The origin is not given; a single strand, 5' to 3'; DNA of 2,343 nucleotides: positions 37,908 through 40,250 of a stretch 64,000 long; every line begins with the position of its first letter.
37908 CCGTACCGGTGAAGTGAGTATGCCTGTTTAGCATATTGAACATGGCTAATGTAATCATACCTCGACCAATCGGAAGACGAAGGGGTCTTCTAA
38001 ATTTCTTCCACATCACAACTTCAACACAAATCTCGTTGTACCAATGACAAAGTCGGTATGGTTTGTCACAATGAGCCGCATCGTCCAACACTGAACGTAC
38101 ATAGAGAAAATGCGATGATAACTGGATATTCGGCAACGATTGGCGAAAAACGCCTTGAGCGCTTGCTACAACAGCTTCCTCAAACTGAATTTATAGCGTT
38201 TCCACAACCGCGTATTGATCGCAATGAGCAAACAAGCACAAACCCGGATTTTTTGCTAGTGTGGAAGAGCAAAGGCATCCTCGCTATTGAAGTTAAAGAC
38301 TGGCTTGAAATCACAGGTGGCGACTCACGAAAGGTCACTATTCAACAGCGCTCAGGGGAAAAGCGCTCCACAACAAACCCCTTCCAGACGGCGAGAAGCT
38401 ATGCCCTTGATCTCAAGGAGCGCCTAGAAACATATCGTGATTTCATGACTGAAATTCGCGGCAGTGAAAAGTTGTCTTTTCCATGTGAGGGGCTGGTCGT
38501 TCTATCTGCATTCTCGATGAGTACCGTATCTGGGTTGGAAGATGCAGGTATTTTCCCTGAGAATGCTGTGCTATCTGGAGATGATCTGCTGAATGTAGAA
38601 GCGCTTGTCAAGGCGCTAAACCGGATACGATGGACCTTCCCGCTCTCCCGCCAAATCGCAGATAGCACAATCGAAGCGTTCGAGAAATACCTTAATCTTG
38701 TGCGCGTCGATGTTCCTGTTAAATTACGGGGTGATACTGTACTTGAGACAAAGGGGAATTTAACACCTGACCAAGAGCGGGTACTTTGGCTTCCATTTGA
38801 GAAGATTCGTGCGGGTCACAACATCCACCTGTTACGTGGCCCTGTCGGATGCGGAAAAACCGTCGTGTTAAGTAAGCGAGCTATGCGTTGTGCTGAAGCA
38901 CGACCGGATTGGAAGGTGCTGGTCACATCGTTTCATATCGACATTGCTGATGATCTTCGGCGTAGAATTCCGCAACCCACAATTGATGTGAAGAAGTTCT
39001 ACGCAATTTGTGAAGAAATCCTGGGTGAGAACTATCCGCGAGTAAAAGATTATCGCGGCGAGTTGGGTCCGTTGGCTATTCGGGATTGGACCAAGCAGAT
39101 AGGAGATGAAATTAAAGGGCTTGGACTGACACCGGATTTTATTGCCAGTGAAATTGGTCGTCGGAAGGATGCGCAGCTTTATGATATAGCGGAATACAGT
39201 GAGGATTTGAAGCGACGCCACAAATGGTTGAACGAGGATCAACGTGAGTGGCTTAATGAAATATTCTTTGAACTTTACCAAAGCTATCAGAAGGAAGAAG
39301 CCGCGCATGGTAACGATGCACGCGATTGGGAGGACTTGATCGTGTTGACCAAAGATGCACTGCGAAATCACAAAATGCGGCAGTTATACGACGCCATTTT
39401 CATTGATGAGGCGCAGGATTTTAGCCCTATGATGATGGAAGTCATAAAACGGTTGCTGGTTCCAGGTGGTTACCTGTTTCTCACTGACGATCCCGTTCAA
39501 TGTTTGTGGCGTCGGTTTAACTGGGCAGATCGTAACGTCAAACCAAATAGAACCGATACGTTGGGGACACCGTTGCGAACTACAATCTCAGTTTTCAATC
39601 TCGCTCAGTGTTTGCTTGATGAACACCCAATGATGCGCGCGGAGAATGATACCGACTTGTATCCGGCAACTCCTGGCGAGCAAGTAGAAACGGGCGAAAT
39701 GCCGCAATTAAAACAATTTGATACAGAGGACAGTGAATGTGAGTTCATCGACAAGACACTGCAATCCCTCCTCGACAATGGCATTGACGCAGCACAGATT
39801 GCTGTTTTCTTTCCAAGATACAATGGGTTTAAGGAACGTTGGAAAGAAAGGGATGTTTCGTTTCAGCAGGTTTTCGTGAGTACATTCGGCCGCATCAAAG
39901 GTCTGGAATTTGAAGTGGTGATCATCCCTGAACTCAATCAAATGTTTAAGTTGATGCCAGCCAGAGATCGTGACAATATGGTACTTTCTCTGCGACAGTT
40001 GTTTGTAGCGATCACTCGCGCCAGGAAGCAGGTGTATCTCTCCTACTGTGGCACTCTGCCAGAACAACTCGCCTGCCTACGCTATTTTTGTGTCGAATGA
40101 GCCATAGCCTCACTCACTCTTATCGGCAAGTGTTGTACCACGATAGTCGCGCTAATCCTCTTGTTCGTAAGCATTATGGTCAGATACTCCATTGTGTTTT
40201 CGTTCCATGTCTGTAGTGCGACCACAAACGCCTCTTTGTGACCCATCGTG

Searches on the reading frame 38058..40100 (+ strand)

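Call 5: search_protein_families(library=pfam, proteins=[window:38058-40100:+], max_evalue=0.1)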
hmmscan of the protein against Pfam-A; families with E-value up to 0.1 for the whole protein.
window:38058-40100:+ (680 aa): 14 families
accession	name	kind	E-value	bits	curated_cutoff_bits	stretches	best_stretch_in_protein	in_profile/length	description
PF00580.27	UvrD-helicase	-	3.5e-17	63.4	23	1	261-485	20-254/271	UvrD/REP helicase N-terminal domain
PF13361.12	UvrD_C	-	3.3e-13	50.2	25.6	1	598-664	281-348/350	UvrD-like helicase C-terminal domain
PF08378.17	NERD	-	3.5e-12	47.2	22.1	1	27-149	3-110/111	Nuclease-related domain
PF13538.12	UvrD_C_2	-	3.4e-08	33.7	27.4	1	605-661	2-51/52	UvrD-like helicase C-terminal domain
PF13087.12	AAA_12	-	9.6e-06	25.7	27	1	557-660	88-189/195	AAA domain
PF13245.12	AAA_19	-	1.4e-05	25.7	25.1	1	253-482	10-129/134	AAA domain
PF04851.21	ResIII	-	4.2e-05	23.9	22.5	1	234-451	3-133/164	Type III restriction enzyme, res subunit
PF25199.1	nSTAND_NTPase5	-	8.3e-05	22.9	34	1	252-291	39-77/145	Novel STAND NTPase 5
PF13401.12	AAA_22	-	0.00021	22.1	27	0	412-467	64-108/130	AAA domain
PF13191.12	AAA_16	-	0.0066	17.4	32.6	1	247-467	16-156/167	AAA ATPase domain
PF13086.12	AAA_11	-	0.0084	16.3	27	0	251-291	14-59/257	AAA domain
PF13481.12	AAA_25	-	0.01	15.9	27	1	249-304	28-91/195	AAA domain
PF02562.22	PhoH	-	0.059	13.3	27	0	429-481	107-157/205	PhoH-like protein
PF13604.12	AAA_30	-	0.075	13.2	27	0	252-314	16-76/191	AAA domain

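Call 6: search_protein_families(library=padloc, proteins=[window:38058-40100:+], max_evalue=0.1)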
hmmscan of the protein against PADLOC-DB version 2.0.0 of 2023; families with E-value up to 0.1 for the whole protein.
window:38058-40100:+ (680 aa): 38 families (the best 25 are shown)
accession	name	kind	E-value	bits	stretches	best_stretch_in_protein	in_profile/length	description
PDLC01087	C3a187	-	3.8e-30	103.2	2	26-586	15-460/559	NERD+UvrD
PDLC00132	GajB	-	8.4e-20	68.9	2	263-491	25-262/625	UrvD helicase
PDLC03802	RTasHel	-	3.2e-17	60.6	1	259-584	23-320/675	DRT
PDLC00117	GajB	-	8.5e-14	48.9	2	600-665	510-576/604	UrvD helicase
PDLC00107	GajB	-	3.6e-13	47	2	603-665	478-558/587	UrvD helicase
PDLC00103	GajB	-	8.6e-13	46.1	2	603-665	519-578/612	UrvD helicase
PDLC00148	GajB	-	7e-12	43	2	582-659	272-349/369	UrvD helicase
PDLC03813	RTasNERD-Hel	-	3.1e-11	41.1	2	27-129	15-114/519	DRT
PDLC00114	GajB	-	3.5e-11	40.4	3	594-665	537-613/635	UrvD helicase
PDLC00121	GajB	-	6.2e-10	36.2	2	421-583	176-338/565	UrvD helicase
PDLC03002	Helicase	-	1.1e-09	35.1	2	430-483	316-370/707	-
PDLC00140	GajB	-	2.9e-09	34.6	2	428-478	128-177/365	UrvD helicase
PDLC00120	GajB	-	1.5e-08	32.2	2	440-485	152-197/458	UrvD helicase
PDLC00127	GajB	-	1.5e-08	31.6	1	603-661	504-564/594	UrvD helicase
PDLC00123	GajB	-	1.8e-08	31.4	1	601-661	438-505/540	UrvD helicase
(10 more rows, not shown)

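Call 7: search_protein_families(library=ncbifam, proteins=[window:38058-40100:+], max_evalue=0.1)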
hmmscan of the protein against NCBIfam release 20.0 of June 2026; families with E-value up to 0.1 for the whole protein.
window:38058-40100:+ (680 aa): 14 families
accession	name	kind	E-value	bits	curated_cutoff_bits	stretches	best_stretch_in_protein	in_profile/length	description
TIGR01073.1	pcrA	equivalog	9.1e-11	40.8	911.2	2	263-484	26-250/725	DNA helicase PcrA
TIGR01074.1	rep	equivalog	3.6e-07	28.8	951.45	1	596-665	543-613/668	DNA helicase Rep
TIGR00609.1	recB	equivalog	1e-06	27.1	696.05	1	397-483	316-413/1175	exodeoxyribonuclease V subunit beta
NF053713.1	helicas_STM2767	equivalog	1.2e-06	27.3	550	1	436-465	310-339/665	STM2767 family DEAD/DEAH box helicase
NF008743.0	PRK11773.1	equivalog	1.5e-06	26.9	965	2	604-664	553-615/720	DNA helicase II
NF008276.0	PRK11054.1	equivalog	2.4e-06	26.3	543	0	406-467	395-454/684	DNA helicase IV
TIGR01075.1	uvrD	equivalog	2.7e-06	26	1144.45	2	252-485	15-250/715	DNA helicase II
NF041464.1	HelD_BACSU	equivalog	0.00017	19.6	419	1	425-485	526-587/779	RNA polymerase recycling motor HelD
NF008172.0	PRK10919.1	equivalog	0.00036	18.9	1168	1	593-664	541-612/673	DNA helicase Rep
NF033442.0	BREX_PglW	equivalog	0.00073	17.3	990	1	66-154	51-135/1391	BREX system serine/threonine kinase PglW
NF007185.0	PRK09614.1-4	equivalog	0.017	14.4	525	1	392-463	214-285/320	ribonucleotide-diphosphate reductase subunit beta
TIGR00376.1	TIGR00376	hypoth_equivalog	0.023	13.1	348.9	0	556-660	507-606/639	IGHMBP2 family helicase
NF003296.0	PRK04296.1-1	equivalog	0.055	13.5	183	0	417-467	56-105/195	thymidine kinase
NF041411.1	XopAX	subfamily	0.066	12.6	350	0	358-413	9-63/305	XopAX family type III secretion system effector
